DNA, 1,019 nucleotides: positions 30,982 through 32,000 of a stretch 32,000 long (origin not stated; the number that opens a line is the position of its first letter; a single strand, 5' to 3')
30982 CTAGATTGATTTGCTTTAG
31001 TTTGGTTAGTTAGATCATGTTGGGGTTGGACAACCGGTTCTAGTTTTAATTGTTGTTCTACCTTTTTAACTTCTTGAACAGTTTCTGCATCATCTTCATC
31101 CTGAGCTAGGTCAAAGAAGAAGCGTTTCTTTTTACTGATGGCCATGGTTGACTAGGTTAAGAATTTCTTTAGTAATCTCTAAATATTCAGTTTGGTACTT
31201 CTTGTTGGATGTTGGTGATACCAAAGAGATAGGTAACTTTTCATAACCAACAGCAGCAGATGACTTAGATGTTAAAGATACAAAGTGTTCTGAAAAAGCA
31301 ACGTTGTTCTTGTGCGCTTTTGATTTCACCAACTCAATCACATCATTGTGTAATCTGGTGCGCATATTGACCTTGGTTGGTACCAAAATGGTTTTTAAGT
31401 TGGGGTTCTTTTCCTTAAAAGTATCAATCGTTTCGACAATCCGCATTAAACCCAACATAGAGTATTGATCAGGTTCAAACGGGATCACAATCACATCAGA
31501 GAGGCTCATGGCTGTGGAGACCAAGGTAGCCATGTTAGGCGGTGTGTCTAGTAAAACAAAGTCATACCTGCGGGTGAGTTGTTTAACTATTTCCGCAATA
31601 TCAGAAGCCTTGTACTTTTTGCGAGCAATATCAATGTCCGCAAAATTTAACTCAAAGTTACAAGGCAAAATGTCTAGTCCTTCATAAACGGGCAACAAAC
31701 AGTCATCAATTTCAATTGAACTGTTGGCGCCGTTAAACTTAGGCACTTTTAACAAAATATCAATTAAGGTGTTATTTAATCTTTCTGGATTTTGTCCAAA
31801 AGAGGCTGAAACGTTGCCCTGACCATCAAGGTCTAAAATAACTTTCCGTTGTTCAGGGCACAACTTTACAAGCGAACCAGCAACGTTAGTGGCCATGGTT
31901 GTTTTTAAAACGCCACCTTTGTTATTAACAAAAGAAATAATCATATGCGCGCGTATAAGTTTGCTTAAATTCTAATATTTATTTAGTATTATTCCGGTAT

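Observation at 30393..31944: soj-ORF250-dnaA operon: an RHH-like protein may be the missing centromere-binding partner of an orphan ParA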

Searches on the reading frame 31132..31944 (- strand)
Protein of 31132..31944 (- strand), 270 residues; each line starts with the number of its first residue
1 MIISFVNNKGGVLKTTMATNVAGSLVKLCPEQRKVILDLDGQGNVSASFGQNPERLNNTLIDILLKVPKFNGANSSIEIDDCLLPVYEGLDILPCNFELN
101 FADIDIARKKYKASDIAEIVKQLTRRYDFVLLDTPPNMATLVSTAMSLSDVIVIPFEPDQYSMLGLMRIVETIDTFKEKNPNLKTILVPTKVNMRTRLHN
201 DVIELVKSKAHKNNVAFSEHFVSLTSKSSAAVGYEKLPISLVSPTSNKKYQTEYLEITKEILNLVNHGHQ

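Call 3: search_protein_families(library=pfam, proteins=[window:31132-31944:-], max_evalue=10)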
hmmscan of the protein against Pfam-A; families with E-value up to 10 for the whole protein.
window:31132-31944:- (270 aa): 8 families
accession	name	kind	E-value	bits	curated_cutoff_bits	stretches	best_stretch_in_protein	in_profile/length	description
PF13614.12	AAA_31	-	2.9e-36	125.5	27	1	2-184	3-176/177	AAA domain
PF01656.29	CbiA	-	1.6e-13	51.1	25.4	1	3-233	1-120/125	CobQ/CobB/MinD/ParA nucleotide binding domain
PF09140.17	MipZ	-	2e-10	40.9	20.7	2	109-201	82-172/262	ATPase MipZ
PF06564.18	CBP_BcsQ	-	2.5e-06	27.6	21.3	1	78-168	67-157/234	Cellulose biosynthesis protein BcsQ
PF10609.15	ParA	-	0.00038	20.4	27.1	1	2-163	5-150/246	NUBPL iron-transfer P-loop NTPase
PF02374.21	ArsA_ATPase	-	0.0021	17.8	24.3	1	4-54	4-52/305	Anion-transporting ATPase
PF21128.4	MCM4_WHD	-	0.03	14.8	24.4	1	194-233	6-45/75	MCM4, winged helix domain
PF07015.17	VirC1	-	0.16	11.7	24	1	124-177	81-128/231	VirC1 protein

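Call 4: search_protein_families(library=ncbifam, proteins=[window:31132-31944:-], max_evalue=1)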
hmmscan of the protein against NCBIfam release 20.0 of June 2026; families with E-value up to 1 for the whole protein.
window:31132-31944:- (270 aa): 17 families
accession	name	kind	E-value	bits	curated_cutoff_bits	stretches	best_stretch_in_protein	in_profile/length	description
NF041546.1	ParA_partition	equivalog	7.5e-26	90.9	180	2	112-208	62-158/203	ParA family partition ATPase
TIGR03453.1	partition_RepA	equivalog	5.8e-14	51.7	348.45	1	2-160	106-268/387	plasmid partitioning protein RepA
NF041283.1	PrgP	equivalog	7.5e-11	41.9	400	1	3-173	5-170/297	ParA superfamily DNA segregation protein PrgP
TIGR01969.1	minD_arch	subfamily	7.4e-10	38.4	201.75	1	1-175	1-157/251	cell division ATPase MinD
TIGR01968.1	minD_bact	equivalog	1e-08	34.9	212.9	1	2-184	3-166/261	septum site-determining protein MinD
TIGR03371.1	cellulose_yhjQ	equivalog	1.5e-08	34.5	157.85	2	122-213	109-199/246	cellulose biosynthesis protein BcsQ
NF010443.0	PRK13869.1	subfamily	9.4e-07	27.9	446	1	2-161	123-286/405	plasmid-partitioning protein RepA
NF047398.1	AAA_KGGVGR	domain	2.9e-05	24.5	90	1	2-173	4-189/190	KGGVGR-motif variant AAA ATPase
TIGR00345.1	GET3_arsA_TRC40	subfamily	0.0013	18.3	135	1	5-52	1-46/299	TRC40/GET3/ArsA family transport-energizing ATPase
NF010259.0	PRK13705.1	equivalog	0.0057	15.7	725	1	2-170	108-278/388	plasmid-partitioning protein SopA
NF007460.0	PRK10037.1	equivalog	0.011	15.2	399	1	89-159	78-150/250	cellulose biosynthesis protein BcsQ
NF008568.0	PRK11519.1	equivalog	0.012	13.9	1068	1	114-140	623-649/720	tyrosine-protein kinase Wzc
TIGR01007.1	eps_fam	subfamily_domain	0.028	14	108.05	1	113-141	114-141/204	polysaccharide biosynthesis tyrosine autokinase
NF008079.0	PRK10818.1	equivalog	0.042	13.2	508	1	2-173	4-160/270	septum site-determining protein MinD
TIGR04291.1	arsen_driv_ArsA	equivalog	0.044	12.5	650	1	6-28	325-347/565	arsenical pump-driving ATPase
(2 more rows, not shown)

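Call 54: find_homologous_proteins(query=window:31132-31944:-, max_evalue=1e-20)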
Query window:31132-31944:- (270 aa): 92 proteins with E <= 1e-20 among 688 candidates.
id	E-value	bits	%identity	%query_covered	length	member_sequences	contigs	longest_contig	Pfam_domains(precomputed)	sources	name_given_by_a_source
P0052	5.1e-171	584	100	100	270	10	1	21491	PF01656.30,PF13614.13,PF09140.18,PF06564.19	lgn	-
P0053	3.8e-98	346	62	98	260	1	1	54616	PF10609.16,PF01656.30,PF13614.13,PF09140.18,PF06564.19,PF02374.22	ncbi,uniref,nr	ncbi:ParA family protein [[Mycoplasma] testudinis]|uniref:ParA family protein n=1 Tax=[Mycoplasma] t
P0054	1.6e-97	344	60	98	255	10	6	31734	PF10609.16,PF01656.30,PF13614.13,PF09140.18,PF06564.19,PF02374.22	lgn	-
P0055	4.1e-96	339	61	98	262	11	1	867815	PF01656.30,PF13614.13,PF09140.18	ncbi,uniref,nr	ncbi:ParA family protein [Mycoplasma tullyi]|uniref:ParA family protein n=1 Tax=Mycoplasma tullyi Ta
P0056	1.3e-92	328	58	98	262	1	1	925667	PF01656.30,PF13614.13,PF09140.18,PF06564.19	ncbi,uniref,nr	ncbi:ParA family protein [Mycoplasma sp. E35C]|uniref:ParA family protein n=1 Tax=Mycoplasma sp. E35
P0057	1.4e-92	328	58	98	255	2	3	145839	PF01656.30,PF13614.13,PF09140.18,PF06564.19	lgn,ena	-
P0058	5.5e-92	326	57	97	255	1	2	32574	PF10609.16,PF01656.30,PF13614.13,PF09140.18,PF06564.19,PF02374.22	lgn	-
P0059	2.3e-90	320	58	99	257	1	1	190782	PF10609.16,PF01656.30,PF13614.13,PF09140.18,PF06564.19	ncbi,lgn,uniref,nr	ncbi:ParA family protein [Mycoplasmoides alvi]|uniref:ParA family protein n=1 Tax=Mycoplasmoides alv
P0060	2.3e-88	314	58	95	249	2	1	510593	PF01656.30,PF13614.13,PF09140.18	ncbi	ncbi:ParA family protein, partial [Mycoplasmoides pirum]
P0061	1.7e-87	311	57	98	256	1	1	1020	PF10609.16,PF01656.30,PF13614.13,PF09140.18,PF06564.19,PF02374.22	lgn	-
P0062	2.3e-86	307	56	99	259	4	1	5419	PF10609.16,PF01656.30,PF13614.13,PF09140.18,PF06564.19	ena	-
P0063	3.1e-82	294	56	98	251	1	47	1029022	PF10609.16,PF01656.30,PF13614.13,PF09140.18,PF02374.22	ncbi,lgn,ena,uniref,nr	ncbi:ParA family protein [Mycoplasma amphoriforme]|uniref:AAA domain-containing protein n=1 Tax=Myco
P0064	1.1e-81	292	55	99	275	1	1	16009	PF01656.30,PF13614.13,PF09140.18,PF06564.19,PF02374.22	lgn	-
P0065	2.5e-73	265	51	97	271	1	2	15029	PF01656.30,PF13614.13,PF09140.18,PF02374.22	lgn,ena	-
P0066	2.8e-73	264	60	77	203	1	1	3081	PF10609.16,PF01656.30,PF13614.13,PF09140.18,PF06564.19,PF02374.22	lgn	-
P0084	9.0e-60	220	43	99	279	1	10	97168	PF10609.16,PF01656.30,PF13614.13,PF09140.18,PF02374.22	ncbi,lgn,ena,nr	ncbi:MAG: ParA family protein [Mycoplasma sp.]|nr:ParA family protein [Mycoplasma sp.]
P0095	1.5e-58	216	44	100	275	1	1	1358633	PF10609.16,PF01656.30,PF13614.13,PF09140.18,PF06564.19,PF02374.22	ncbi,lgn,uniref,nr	ncbi:Soj protein [Malacoplasma penetrans HF-2]|uniref:Soj protein n=1 Tax=Malacoplasma penetrans (st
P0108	2.1e-57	212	45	97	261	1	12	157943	PF10609.16,PF01656.30,PF13614.13,PF09140.18,PF06564.19,PF02374.22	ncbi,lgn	ncbi:MAG: ParA family protein [Bacilli bacterium]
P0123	3.8e-56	208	44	97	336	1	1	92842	PF10609.16,PF01656.30,PF13614.13,PF09140.18,PF02374.22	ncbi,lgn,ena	-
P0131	1.0e-55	207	44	99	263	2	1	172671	PF10609.16,PF01656.30,PF13614.13,PF09140.18,PF06564.19,PF02374.22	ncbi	ncbi:MAG: ParA family protein [Mycoplasmoidaceae bacterium]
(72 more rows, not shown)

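Call 55: find_encoding_contigs(protein=P0095, flank=4000, max_places=1)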
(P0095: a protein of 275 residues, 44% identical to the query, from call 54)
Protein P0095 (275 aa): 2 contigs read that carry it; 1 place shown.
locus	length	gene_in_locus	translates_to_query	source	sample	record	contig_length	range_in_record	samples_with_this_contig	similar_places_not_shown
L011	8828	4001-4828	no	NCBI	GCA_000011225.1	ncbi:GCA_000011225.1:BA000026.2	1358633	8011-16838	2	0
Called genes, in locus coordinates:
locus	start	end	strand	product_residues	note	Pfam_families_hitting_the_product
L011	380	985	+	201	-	PF00872:Transposase_mut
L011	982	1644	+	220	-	PF00872:Transposase_mut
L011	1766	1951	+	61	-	-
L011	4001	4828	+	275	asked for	PF01656:CbiA, PF02374:ArsA_ATPase (faint), PF06564:CBP_BcsQ, PF09140:MipZ (weak), PF10609:ParA (weak), PF13614:AAA_31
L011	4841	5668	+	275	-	-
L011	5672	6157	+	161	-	PF00588:SpoU_methylase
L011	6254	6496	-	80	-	-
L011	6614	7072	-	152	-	-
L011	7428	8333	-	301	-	PF00849:PseudoU_synth_2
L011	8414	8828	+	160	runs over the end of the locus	PF00578:AhpC-TSA, PF08534:Redoxin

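Call 56: find_encoding_contigs(protein=P0108, flank=4000, max_places=1)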
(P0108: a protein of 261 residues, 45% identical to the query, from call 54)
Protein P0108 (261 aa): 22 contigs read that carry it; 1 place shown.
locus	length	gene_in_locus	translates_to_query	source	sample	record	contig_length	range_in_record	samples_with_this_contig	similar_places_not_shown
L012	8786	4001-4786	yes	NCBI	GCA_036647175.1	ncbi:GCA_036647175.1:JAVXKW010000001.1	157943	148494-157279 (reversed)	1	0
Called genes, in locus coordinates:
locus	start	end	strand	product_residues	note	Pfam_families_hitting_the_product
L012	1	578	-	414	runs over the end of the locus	?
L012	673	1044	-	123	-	PF03083:MtN3_slv (faint), PF04193:PQ-loop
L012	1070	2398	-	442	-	-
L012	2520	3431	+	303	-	PF01479:S4 (faint), PF00849:PseudoU_synth_2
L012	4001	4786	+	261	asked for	PF01656:CbiA, PF02374:ArsA_ATPase (weak), PF06564:CBP_BcsQ (weak), PF09140:MipZ, PF10609:ParA (weak), PF13614:AAA_31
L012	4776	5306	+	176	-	PF01402:RHH_1 (weak)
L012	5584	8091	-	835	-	PF00521:DNA_topoisoIV, PF03989:DNA_gyraseA_C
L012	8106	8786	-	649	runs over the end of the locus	PF02518:HATPase_c, PF00204:DNA_gyraseB, PF01751:Toprim, PF00986:DNA_gyraseB_C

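Call 57: find_encoding_contigs(protein=P0084, flank=4000, max_places=1)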
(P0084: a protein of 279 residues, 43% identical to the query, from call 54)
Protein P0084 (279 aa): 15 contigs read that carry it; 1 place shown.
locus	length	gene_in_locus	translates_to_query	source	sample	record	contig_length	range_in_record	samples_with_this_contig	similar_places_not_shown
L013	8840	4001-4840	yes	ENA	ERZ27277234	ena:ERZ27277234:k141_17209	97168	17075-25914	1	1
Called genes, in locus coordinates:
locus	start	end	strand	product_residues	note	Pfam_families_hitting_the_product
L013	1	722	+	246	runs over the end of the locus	PF00535:Glycos_transf_2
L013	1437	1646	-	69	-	PF00232:Glyco_hydro_1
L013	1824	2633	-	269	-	PF00232:Glyco_hydro_1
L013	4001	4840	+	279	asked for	PF01656:CbiA, PF02374:ArsA_ATPase (weak), PF09140:MipZ, PF10609:ParA, PF13614:AAA_31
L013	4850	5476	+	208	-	-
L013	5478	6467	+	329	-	PF01073:3Beta_HSD, PF01370:Epimerase, PF02719:Polysacc_synt_2, PF04321:RmlD_sub_bind, PF07993:NAD_binding_4, PF16363:GDP_Man_Dehyd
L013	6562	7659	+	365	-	PF00535:Glycos_transf_2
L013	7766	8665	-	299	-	PF00535:Glycos_transf_2, PF13641:Glyco_tranf_2_3 (weak)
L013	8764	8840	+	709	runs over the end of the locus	-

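Call 65: find_encoding_contigs(protein=P0065, flank=3000, max_places=1)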
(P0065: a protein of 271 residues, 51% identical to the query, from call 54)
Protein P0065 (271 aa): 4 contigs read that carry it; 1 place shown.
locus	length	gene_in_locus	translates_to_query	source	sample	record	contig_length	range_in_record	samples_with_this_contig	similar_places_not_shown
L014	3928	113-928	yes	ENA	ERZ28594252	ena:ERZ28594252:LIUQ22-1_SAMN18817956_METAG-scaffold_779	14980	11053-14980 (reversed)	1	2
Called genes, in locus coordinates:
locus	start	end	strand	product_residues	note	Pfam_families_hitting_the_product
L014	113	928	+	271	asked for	PF01656:CbiA, PF02374:ArsA_ATPase (faint), PF09140:MipZ (faint), PF13614:AAA_31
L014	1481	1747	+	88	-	PF00312:Ribosomal_S15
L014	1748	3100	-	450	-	PF11638:DnaA_N (weak), PF01695:IstB_IS21, PF00308:Bac_DnaA, PF08299:Bac_DnaA_C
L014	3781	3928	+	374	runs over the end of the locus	PF02096:60KD_IMP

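Call 66: find_encoding_contigs(protein=P0123, flank=3000, max_places=1)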
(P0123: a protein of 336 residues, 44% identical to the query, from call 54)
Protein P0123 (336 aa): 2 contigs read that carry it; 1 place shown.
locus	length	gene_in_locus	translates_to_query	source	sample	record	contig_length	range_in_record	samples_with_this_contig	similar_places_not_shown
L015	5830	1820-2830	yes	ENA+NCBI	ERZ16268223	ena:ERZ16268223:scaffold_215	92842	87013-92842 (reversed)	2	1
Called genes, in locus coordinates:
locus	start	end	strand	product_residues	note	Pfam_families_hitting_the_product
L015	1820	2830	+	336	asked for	PF01656:CbiA, PF02374:ArsA_ATPase (faint), PF09140:MipZ (faint), PF10609:ParA (faint), PF13614:AAA_31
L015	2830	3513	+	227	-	-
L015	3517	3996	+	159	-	PF00588:SpoU_methylase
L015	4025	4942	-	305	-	PF01479:S4 (weak), PF00849:PseudoU_synth_2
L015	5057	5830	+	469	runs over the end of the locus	-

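Call 67: find_encoding_contigs(protein=P0131, flank=3000, max_places=1)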
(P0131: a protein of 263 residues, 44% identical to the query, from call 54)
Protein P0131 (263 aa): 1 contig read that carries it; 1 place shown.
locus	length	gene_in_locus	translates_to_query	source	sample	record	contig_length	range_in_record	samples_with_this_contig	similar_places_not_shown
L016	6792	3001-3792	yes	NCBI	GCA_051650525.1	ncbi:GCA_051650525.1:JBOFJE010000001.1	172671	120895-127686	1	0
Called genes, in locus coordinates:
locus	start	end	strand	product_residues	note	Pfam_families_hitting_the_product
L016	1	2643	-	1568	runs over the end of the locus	PF02687:FtsX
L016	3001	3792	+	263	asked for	PF01656:CbiA, PF02374:ArsA_ATPase, PF06564:CBP_BcsQ (weak), PF09140:MipZ, PF10609:ParA, PF13614:AAA_31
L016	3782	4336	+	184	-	-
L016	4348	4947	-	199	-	PF00163:Ribosomal_S4, PF01479:S4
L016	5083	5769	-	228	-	PF00535:Glycos_transf_2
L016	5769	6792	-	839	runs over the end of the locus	PF00521:DNA_topoisoIV, PF03989:DNA_gyraseA_C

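Call 90: search_solved_structures(query=window:31132-31944:-, max_evalue=0.00001)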
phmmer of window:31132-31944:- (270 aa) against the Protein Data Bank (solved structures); distinct sequences matched with E-value up to 0.00001: 15.
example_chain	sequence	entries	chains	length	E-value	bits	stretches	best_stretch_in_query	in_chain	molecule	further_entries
8ray_B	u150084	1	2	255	4.8e-22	81.7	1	2-209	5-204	ParA family protein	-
4pfs_A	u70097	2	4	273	1.1e-16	64.2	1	2-204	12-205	Cobyrinic Acid a,c-diamide synthase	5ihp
5if9_A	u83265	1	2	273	1.1e-16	64.2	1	2-204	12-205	Cobyrinic Acid a,c-diamide synthase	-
1wcv_1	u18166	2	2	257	8.4e-15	58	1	3-202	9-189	SEGREGATION PROTEIN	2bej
6iub_A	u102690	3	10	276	2.2e-14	56.6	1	2-191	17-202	SpoOJ regulator (Soj)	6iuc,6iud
2bek_A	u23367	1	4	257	1.1e-13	54.3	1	3-202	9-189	SEGREGATION PROTEIN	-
7dut_A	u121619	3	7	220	1.3e-13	54.1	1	1-166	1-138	SOJ protein (Soj)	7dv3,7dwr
8jmj_A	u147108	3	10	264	2.3e-13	53.3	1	2-190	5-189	SpoOJ regulator (Soj)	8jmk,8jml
3k9g_A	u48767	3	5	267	8.2e-12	48.2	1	2-210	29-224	PF-32 protein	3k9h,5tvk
4v03_A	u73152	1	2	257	2.2e-07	33.7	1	3-241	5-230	SITE-DETERMINING PROTEIN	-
4v02_A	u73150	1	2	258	1.1e-06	31.4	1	3-241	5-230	SITE-DETERMINING PROTEIN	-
4dzz_A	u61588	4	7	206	2.1e-06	30.5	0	114-207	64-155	Plasmid partitioning protein ParF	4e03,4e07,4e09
5u1g_D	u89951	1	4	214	2.4e-06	30.3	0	114-207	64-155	ParA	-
2oze_A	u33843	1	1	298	2.7e-06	30.1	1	67-227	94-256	Orf delta'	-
1ion_A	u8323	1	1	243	7.6e-06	28.7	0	2-167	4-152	PROBABLE CELL DIVISION INHIBITOR MIND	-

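Call 95: search_dna_similar(query=window:31132-31944:-, collection=plasmids, mode=protein, max_evalue=1e-20, max_rows=15)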
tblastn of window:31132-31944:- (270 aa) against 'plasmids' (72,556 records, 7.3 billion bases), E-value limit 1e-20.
Records with a match: 64; places in all: 67; records where one place covers at least 80% of the query: 58.
Best place of each record, by identity: 95-99% 1; <60% 63.
By first word of the organism name: Bacillus 26; Enterococcus 5; Vagococcus 3; Enterocloster 3; Rossellomorea 2; Exiguobacterium 2; Hymenobacter 2; Liquorilactobacillus 2; Paenibacillus 2; Listeria 2; and 14 more.
By predicted mobility (MOB-suite, as given by PLSDB): non-mobilizable 51; mobilizable 13.
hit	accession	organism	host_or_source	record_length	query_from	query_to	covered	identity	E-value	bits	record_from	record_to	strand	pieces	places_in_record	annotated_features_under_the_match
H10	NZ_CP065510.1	Bacillus sp. N447-1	Zoo anteater area soil,cell culture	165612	3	270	99%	34.3%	3e-36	144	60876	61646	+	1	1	ParA family protein | hypothetical protein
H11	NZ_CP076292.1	Bacillus velezensis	Solanum lycopersicum,soil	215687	2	254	94%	36.3%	1e-42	162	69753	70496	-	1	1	ParA family protein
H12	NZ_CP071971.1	Bacillus amyloliquefaciens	catalpa,metagenomic assembly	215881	2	254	94%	36.3%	1e-42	162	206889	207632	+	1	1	ParA family protein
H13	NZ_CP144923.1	Brevibacillus borstelensis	-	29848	3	265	97%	34.4%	6e-39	151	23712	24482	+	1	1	ParA family protein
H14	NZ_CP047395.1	Rossellomorea vietnamensis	soil,cell culture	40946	8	262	94%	35.5%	4e-41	157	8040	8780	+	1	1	ParA family protein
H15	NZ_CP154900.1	Bacillus licheniformis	-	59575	2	261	96%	34.1%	4e-36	143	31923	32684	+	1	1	AAA family ATPase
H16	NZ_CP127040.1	Spiroplasma ixodetis Y32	Ixodes pacificus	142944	2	263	97%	33.8%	8e-36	142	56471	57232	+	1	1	AAA family ATPase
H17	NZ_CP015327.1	Priestia filamentosa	plant,Cell culture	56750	2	263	97%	33.6%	3e-37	146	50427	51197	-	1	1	ParA family protein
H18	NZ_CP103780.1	Bacillus toyonensis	cell culture,Commercial plant nursery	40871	2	265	98%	32.5%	3e-30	126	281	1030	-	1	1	ParA family protein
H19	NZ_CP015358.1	Bacillus thuringiensis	Caenorhabditis elegans,whole organism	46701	2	261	96%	32.6%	2e-31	129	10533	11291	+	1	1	ParA family protein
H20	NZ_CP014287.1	Bacillus thuringiensis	cell culture,soil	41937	2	261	96%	32.6%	4e-28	120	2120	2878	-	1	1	ParA family protein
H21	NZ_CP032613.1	Bacillus thuringiensis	single cell,soil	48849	2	261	96%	32.6%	4e-28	120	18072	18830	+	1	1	ParA family protein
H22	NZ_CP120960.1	Bacillus cereus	Moschus berezovskii,liver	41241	2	261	96%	32.6%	4e-28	120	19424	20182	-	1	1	ParA family protein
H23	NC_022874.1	Bacillus thuringiensis YBT-1518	-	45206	2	261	96%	32.3%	3e-38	149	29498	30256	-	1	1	ParA family protein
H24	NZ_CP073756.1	Exiguobacterium sp. PFWT01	cell cuture,water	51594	2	263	97%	32.1%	9e-40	153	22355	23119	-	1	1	ParA family protein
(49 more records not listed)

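Call 107: get_annotated_region(hit=H16, flank=1500)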
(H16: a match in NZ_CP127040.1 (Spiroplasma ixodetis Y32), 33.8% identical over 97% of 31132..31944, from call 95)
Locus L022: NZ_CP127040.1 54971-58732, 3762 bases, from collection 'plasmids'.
description: Spiroplasma ixodetis Y32 plasmid pSIXOD1, complete sequence
organism: Spiroplasma ixodetis Y32 (NCBI taxid 1276219)
taxonomy: Bacteria; Mycoplasmatota; Mollicutes; Entomoplasmatales; Spiroplasmataceae; Spiroplasma; Spiroplasma ixodetis; Spiroplasma ixodetis Y32
host: -; source: Ixodes pacificus; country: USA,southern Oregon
typing (MOB-suite, as given by PLSDB): non-mobilizable
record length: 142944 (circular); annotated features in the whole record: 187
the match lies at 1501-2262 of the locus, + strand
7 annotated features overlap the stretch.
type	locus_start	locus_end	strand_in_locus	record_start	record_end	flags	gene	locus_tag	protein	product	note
CDS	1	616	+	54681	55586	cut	-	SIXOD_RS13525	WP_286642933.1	hypothetical protein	-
CDS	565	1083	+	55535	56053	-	-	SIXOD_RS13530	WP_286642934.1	IS1595 family transposase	-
CDS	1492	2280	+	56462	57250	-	-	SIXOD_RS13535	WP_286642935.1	AAA family ATPase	-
CDS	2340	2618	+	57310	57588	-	-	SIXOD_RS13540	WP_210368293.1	hypothetical protein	-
CDS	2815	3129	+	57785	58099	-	-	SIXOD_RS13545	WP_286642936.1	HU family DNA-binding protein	GO:0030261 - chromosome condensation [Evidence IEA]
CDS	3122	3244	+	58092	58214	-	-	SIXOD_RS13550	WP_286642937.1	hypothetical protein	-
CDS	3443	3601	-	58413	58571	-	-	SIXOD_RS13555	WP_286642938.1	hypothetical protein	-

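Call 108: get_annotated_region(hit=H11, flank=1500)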
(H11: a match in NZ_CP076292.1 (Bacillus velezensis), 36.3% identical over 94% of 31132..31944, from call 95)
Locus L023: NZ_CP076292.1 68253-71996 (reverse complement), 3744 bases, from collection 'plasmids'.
description: Bacillus velezensis strain US1 plasmid unnamed, complete sequence
organism: Bacillus velezensis (NCBI taxid 492670)
taxonomy: Bacteria; Bacillota; Bacilli; Bacillales; Bacillaceae; Bacillus; Bacillus velezensis
host: -; source: Solanum lycopersicum,soil; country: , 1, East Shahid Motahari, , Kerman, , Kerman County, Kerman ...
typing (MOB-suite, as given by PLSDB): non-mobilizable
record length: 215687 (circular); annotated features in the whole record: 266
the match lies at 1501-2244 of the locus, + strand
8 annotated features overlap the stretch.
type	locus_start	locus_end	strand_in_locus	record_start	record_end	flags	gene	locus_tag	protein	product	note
CDS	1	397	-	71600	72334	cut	-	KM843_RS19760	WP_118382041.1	toprim domain-containing protein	-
CDS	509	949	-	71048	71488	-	-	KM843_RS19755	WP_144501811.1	helix-turn-helix domain-containing protein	-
CDS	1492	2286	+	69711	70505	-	-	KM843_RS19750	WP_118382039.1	ParA family protein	-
CDS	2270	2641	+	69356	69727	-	-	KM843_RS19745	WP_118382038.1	hypothetical protein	-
CDS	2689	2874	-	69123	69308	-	-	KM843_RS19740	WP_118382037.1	hypothetical protein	-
CDS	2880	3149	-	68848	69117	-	-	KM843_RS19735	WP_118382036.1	hypothetical protein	-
CDS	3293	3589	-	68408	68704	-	-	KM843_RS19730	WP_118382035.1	hypothetical protein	-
CDS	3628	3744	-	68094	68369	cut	-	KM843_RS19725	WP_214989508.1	DUF6440 family protein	-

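Call 109: get_annotated_region(hit=H14, flank=1500)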
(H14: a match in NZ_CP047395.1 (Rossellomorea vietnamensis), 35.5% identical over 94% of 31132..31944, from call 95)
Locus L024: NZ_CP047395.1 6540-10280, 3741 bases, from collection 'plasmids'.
description: Rossellomorea vietnamensis strain 151-6 plasmid p6, complete sequence
organism: Rossellomorea vietnamensis (NCBI taxid 218284)
taxonomy: Bacteria; Bacillota; Bacilli; Bacillales; Bacillaceae; Rossellomorea; Rossellomorea vietnamensis
host: -; source: soil,cell culture; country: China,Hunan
typing (MOB-suite, as given by PLSDB): non-mobilizable
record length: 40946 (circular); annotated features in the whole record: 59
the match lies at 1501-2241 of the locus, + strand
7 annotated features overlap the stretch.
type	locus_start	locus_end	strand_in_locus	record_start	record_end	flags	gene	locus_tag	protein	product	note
CDS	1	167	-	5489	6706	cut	-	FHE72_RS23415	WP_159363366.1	hypothetical protein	-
CDS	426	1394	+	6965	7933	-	-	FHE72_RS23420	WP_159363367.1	hypothetical protein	-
CDS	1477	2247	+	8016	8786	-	-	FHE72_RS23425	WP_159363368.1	ParA family protein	-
CDS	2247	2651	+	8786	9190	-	-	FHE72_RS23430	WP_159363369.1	hypothetical protein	-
CDS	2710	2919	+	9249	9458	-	-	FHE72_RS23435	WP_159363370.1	hypothetical protein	-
CDS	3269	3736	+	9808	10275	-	-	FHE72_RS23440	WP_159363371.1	hypothetical protein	-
CDS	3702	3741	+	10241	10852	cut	-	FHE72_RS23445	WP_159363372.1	hypothetical protein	-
